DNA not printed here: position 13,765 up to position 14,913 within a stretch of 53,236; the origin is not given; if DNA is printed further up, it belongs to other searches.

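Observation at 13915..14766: Immunity candidate lacks ARH/macro motifs, so a possible new immunity fold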

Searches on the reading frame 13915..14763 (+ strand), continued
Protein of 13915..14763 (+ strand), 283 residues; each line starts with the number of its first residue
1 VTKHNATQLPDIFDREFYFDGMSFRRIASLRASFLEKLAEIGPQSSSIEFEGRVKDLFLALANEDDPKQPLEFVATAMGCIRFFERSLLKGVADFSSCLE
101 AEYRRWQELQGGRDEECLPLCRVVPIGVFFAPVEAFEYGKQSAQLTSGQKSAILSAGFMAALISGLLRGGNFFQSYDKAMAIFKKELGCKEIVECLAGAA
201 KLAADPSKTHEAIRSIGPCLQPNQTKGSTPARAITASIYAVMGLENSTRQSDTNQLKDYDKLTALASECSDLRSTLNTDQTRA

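Call 70: search_solved_structures(query=P0003, max_evalue=0.001, show_alignments=2)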
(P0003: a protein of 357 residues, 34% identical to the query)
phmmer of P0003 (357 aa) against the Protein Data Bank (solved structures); distinct sequences matched with E-value up to 0.001: 21.
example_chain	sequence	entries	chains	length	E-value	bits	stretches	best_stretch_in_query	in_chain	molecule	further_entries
1t5j_A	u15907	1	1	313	1.4e-20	77.2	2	148-327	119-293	Hypothetical protein MJ1187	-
8za7_A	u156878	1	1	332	5.3e-14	55.6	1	148-321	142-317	Lmo0067 protein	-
2g4k_A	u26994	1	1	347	3.8e-13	52.8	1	148-325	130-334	ADP-ribosylhydrolase 3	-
2foz_A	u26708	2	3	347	4.3e-13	52.6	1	148-325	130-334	ADP-ribosylhydrolase like 2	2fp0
9rfd_A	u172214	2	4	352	5e-13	52.4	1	148-325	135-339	ADP-ribosylhydrolase ARH3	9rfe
5zqy_A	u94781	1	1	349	5.2e-13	52.4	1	148-325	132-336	Poly(ADP-ribose) glycohydrolase ARH3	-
6d36_C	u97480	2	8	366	5.9e-13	52.2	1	148-325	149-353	Poly(ADP-ribose) glycohydrolase ARH3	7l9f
7akr_AAA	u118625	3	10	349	8.3e-13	51.7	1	148-325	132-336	ADP-ribose glycohydrolase ARH3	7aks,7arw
2qty_A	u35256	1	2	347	1.3e-12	51.1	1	137-325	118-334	Poly(ADP-ribose) glycohydrolase ARH3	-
6d3a_C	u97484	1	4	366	2.2e-12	50.3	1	148-325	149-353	Poly(ADP-ribose) glycohydrolase ARH3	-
7l9h_C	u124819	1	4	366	5.5e-12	49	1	148-325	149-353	ADP-ribose glycohydrolase ARH3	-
7l9i_C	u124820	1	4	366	7.6e-12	48.5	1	148-325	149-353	ADP-ribose glycohydrolase ARH3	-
2cwc_A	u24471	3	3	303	7.7e-12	48.5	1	132-331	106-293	ADP-ribosylglycohydrolase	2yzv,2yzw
2woc_A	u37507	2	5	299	1e-11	48.1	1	277-320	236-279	ADP-RIBOSYL-[DINITROGEN REDUCTASE] GLYCOHYDROLASE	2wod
2woe_A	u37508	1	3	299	1.1e-11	48.1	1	277-320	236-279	ADP-RIBOSYL-[DINITROGEN REDUCTASE] GLYCOHYDROLASE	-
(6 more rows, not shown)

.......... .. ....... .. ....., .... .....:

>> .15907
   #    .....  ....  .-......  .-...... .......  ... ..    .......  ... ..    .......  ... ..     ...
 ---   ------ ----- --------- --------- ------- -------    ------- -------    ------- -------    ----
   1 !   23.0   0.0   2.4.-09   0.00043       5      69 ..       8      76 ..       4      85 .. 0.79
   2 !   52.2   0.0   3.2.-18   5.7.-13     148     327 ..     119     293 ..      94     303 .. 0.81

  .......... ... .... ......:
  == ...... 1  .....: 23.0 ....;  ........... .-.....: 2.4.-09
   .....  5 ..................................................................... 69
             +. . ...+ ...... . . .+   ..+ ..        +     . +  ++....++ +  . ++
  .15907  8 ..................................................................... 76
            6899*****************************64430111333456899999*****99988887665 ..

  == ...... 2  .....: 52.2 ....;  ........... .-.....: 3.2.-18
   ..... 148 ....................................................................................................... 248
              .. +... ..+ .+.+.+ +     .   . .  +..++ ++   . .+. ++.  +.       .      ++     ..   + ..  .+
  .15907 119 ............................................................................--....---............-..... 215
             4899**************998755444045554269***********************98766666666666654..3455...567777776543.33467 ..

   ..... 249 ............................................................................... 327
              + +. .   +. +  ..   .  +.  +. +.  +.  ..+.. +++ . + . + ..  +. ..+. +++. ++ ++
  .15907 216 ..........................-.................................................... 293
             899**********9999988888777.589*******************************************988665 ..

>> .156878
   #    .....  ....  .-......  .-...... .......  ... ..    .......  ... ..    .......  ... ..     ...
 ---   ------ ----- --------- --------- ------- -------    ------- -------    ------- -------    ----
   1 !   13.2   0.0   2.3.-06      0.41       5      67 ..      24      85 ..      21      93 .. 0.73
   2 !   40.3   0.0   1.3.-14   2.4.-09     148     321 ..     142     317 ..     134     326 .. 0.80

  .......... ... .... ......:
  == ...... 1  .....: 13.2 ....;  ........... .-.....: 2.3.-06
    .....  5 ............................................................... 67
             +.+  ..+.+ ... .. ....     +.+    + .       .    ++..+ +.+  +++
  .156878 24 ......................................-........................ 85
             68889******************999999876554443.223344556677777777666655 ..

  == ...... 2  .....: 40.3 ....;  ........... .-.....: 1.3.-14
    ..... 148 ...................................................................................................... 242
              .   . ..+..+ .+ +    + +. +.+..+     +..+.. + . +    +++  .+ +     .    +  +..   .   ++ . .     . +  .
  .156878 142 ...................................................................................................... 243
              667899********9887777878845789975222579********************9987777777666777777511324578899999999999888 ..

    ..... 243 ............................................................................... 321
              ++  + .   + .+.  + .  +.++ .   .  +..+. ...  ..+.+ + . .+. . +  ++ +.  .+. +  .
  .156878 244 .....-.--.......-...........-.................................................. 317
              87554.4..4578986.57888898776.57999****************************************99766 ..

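Call 79: find_encoding_contigs(protein=P0027, flank=5000, max_places=3)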
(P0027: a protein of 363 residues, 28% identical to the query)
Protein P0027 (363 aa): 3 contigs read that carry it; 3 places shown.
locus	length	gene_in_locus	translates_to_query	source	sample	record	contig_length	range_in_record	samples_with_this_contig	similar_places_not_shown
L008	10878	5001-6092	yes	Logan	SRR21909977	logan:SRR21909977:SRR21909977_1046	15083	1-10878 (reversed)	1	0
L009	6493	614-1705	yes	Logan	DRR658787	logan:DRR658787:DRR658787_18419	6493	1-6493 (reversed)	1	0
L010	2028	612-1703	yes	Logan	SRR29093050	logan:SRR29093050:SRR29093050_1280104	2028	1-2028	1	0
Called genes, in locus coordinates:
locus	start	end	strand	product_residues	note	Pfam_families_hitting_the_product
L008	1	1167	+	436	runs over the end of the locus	PF00375:SDF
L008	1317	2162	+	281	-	PF01734:Patatin, PF19890:DUF6363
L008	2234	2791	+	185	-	PF02142:MGS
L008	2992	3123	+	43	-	-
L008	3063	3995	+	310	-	PF02113:Peptidase_S13, PF00768:Peptidase_S11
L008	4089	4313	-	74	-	PF04023:FeoA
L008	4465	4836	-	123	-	-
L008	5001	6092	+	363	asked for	PF03747:ADP_ribosyl_GH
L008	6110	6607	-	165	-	PF12671:Amidase_6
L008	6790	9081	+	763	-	PF03477:ATP-cone, PF00317:Ribonuc_red_lgN, PF02867:Ribonuc_red_lgC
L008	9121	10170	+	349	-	PF00268:Ribonuc_red_sm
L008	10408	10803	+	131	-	-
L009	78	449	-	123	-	-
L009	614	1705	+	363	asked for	PF03747:ADP_ribosyl_GH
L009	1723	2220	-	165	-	PF12671:Amidase_6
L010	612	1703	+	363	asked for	PF03747:ADP_ribosyl_GH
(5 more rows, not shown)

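Call 80: find_encoding_contigs(protein=P0105, flank=5000, max_places=3)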
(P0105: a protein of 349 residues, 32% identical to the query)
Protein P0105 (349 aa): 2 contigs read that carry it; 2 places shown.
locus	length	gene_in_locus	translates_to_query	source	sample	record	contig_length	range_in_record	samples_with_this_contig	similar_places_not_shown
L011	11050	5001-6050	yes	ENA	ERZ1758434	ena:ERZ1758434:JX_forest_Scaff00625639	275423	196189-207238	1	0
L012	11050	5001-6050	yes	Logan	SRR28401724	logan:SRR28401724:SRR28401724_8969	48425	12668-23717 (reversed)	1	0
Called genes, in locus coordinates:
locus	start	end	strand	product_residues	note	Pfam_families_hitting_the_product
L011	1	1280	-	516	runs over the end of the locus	-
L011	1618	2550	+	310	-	-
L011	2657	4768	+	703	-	PF03235:GmrSD_N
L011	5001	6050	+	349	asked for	PF03747:ADP_ribosyl_GH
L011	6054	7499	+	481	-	PF11074:DUF2779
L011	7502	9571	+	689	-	PF13401:AAA_22 (faint), PF00931:NB-ARC (faint), PF02367:TsaE (faint), PF25201:nSTAND6 (faint), PF00004:AAA, PF00910:RNA_helicase (faint), PF13191:AAA_16 (weak), PF00004:AAA, +2 more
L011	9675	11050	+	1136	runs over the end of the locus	PF00069:Pkinase, PF07714:PK_Tyr_Ser-Thr, PF01443:Viral_helicase1 (faint), PF00580:UvrD-helicase (weak), PF13086:AAA_11, PF13245:AAA_19, PF13604:AAA_30 (faint), PF13087:AAA_12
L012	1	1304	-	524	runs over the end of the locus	-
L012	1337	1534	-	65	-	-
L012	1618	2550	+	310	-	-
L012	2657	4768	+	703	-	PF03235:GmrSD_N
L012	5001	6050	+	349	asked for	PF03747:ADP_ribosyl_GH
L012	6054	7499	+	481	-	PF11074:DUF2779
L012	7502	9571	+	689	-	PF13401:AAA_22 (faint), PF00931:NB-ARC (faint), PF02367:TsaE (faint), PF25201:nSTAND6 (faint), PF00004:AAA, PF00910:RNA_helicase (faint), PF13191:AAA_16 (weak), PF00004:AAA, +2 more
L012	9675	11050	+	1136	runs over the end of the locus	PF00069:Pkinase, PF07714:PK_Tyr_Ser-Thr, PF01443:Viral_helicase1 (faint), PF00580:UvrD-helicase (weak), PF13086:AAA_11, PF13245:AAA_19, PF13604:AAA_30 (faint), PF13087:AAA_12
